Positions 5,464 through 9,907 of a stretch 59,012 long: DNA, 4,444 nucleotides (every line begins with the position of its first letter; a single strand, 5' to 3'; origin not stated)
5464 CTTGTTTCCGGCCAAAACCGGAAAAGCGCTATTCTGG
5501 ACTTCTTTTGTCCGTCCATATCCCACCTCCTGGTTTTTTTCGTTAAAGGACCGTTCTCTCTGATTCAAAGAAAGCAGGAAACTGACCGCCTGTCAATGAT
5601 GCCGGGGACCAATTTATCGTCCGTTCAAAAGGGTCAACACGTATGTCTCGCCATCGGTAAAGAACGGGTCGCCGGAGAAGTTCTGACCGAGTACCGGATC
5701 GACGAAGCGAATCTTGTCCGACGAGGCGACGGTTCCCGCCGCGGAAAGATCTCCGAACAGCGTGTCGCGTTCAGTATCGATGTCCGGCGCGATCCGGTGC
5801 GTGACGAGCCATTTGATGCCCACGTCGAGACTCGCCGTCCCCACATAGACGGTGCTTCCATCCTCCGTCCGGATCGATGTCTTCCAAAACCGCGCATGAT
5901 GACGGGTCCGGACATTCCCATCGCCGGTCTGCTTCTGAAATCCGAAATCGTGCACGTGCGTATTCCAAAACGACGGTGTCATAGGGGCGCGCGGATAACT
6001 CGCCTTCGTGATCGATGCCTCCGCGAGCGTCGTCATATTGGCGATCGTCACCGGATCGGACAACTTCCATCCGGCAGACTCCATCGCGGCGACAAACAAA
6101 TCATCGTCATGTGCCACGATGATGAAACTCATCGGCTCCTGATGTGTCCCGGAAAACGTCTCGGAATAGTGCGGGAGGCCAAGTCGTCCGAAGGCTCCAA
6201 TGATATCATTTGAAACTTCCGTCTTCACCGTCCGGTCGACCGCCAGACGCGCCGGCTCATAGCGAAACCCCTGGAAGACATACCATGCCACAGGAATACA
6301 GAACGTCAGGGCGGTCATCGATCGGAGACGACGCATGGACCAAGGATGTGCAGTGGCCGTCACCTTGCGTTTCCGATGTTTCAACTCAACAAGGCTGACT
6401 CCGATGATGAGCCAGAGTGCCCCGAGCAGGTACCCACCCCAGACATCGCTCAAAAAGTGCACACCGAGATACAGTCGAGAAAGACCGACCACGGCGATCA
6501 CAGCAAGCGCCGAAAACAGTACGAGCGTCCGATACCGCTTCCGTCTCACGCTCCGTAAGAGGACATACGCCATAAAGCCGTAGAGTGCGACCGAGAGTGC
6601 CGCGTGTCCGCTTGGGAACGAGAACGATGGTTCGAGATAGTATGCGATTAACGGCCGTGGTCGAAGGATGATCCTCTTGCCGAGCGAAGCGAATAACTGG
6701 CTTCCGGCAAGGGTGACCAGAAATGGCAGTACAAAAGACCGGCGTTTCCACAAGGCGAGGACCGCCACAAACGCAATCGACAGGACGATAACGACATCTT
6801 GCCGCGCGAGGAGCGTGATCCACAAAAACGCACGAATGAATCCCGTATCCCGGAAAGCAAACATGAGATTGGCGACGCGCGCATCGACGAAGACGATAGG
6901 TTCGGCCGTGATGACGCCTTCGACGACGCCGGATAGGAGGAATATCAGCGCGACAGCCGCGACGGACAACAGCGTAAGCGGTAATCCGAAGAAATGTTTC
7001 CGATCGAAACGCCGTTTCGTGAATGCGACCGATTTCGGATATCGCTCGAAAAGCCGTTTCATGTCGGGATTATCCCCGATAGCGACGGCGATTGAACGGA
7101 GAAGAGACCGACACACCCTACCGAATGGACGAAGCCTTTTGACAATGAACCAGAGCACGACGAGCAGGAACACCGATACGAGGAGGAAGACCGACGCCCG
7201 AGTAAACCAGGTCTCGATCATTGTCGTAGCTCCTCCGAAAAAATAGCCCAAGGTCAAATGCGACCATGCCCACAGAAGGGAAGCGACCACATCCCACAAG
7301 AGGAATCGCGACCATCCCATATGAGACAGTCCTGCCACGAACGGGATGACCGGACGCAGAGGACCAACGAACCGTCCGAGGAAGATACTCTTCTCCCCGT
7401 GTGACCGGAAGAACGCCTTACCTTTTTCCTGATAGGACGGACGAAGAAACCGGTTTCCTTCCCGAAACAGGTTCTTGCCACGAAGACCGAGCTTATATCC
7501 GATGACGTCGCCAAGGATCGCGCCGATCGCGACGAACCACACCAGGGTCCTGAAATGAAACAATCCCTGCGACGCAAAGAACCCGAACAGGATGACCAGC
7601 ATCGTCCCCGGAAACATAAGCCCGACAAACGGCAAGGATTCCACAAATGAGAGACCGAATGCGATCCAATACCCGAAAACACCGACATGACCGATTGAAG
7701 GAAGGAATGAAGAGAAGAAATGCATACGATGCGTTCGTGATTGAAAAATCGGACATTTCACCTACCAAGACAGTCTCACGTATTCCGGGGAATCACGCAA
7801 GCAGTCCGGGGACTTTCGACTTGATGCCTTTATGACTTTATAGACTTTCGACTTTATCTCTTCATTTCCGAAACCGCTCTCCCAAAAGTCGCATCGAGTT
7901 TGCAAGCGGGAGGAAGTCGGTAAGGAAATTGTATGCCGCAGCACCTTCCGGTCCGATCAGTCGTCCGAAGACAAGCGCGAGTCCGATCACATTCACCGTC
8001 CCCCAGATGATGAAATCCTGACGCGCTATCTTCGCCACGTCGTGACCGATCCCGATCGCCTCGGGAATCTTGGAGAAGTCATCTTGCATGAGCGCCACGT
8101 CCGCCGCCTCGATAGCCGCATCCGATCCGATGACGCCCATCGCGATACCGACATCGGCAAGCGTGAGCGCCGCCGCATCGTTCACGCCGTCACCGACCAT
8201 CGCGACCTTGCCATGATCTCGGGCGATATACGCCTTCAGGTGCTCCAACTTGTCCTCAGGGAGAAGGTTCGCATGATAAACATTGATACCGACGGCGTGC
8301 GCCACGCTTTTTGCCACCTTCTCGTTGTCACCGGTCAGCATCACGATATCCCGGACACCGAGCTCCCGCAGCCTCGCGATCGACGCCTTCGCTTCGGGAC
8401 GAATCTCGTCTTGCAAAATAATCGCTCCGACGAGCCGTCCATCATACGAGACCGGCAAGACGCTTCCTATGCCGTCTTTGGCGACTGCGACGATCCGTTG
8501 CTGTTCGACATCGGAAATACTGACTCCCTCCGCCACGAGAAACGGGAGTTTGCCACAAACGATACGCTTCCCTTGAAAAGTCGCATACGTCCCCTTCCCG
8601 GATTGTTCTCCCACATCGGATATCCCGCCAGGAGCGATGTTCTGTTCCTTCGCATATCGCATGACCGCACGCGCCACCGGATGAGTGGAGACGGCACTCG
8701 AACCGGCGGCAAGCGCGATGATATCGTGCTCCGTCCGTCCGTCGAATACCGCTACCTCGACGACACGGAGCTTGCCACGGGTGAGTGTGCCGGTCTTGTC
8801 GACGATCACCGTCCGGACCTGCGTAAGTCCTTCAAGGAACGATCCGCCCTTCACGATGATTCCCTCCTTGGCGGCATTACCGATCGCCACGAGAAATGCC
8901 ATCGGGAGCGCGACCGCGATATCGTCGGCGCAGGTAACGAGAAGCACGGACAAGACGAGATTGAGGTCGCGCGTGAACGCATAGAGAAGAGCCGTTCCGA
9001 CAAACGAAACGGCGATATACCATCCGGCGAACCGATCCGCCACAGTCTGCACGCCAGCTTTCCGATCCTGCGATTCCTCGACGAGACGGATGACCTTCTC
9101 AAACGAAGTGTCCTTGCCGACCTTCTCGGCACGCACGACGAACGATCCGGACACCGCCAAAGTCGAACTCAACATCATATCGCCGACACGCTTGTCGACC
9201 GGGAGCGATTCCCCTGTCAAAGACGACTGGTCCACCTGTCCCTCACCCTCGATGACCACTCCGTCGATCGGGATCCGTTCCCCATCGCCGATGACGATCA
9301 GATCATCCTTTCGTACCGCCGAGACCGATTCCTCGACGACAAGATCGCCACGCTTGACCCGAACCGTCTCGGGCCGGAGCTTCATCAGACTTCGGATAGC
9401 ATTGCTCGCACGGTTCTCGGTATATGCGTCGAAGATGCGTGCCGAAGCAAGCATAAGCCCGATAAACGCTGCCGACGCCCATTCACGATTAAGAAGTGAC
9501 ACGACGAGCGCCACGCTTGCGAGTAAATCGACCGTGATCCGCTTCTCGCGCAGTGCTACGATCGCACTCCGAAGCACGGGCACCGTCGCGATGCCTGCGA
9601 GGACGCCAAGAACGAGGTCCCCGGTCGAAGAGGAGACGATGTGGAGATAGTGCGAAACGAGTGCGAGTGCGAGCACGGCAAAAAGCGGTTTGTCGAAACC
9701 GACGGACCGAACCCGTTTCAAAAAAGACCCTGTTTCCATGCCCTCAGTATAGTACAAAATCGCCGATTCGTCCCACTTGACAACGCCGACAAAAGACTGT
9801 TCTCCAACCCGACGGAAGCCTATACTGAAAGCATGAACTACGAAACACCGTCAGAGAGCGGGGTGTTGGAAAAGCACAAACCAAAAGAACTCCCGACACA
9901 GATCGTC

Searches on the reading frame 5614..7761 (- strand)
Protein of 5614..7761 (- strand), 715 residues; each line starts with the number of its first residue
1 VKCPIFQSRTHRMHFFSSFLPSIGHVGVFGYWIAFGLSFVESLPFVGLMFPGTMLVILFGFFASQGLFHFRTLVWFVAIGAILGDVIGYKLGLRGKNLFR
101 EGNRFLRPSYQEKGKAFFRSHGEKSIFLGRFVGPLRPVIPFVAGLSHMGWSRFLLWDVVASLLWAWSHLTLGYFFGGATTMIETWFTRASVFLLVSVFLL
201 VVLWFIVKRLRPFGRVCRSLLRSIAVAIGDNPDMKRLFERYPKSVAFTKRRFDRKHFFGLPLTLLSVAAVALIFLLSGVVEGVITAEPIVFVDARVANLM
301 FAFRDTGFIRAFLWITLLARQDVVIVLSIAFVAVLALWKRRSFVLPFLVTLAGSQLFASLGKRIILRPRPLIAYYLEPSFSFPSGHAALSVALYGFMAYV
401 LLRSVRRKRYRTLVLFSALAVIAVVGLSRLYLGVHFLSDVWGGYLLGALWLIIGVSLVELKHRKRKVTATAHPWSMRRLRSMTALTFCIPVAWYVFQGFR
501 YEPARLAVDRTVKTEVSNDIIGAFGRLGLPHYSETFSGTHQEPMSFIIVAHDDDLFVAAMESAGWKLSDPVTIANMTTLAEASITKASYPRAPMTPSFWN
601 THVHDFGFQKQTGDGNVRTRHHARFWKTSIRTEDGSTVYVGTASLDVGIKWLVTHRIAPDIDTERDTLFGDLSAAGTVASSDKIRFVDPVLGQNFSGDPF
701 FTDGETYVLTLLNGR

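Call 62: search_protein_families(library=pfam, proteins=[window:5614-7761:-], max_evalue=0.0001)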
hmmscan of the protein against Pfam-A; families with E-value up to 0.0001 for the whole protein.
window:5614-7761:- (715 aa): 3 families
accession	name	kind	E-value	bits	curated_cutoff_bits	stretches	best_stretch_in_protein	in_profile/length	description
PF14067.11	LssY_C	-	3.4e-46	157.7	25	1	529-705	4-187/188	LssY C-terminus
PF01569.27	PAP2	-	3.5e-18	66.1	27.2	1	344-459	2-126/130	PAP2 superfamily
PF09335.16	VTT_dom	-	1.7e-14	54.8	33.9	1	50-173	1-122/123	VTT domain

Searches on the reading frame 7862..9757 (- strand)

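Call 62: search_protein_families(library=pfam, proteins=[window:7862-9757:-], max_evalue=0.0001)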
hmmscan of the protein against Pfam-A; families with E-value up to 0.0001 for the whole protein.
window:7862-9757:- (631 aa): 2 families
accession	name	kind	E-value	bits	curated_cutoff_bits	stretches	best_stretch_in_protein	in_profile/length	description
PF00122.25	E1-E2_ATPase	-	9.6e-42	143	28.1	1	126-297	1-180/181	E1-E2 ATPase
PF00702.32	Hydrolase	-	2e-28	100.5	26.4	1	314-534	1-190/191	haloacid dehalogenase-like hydrolase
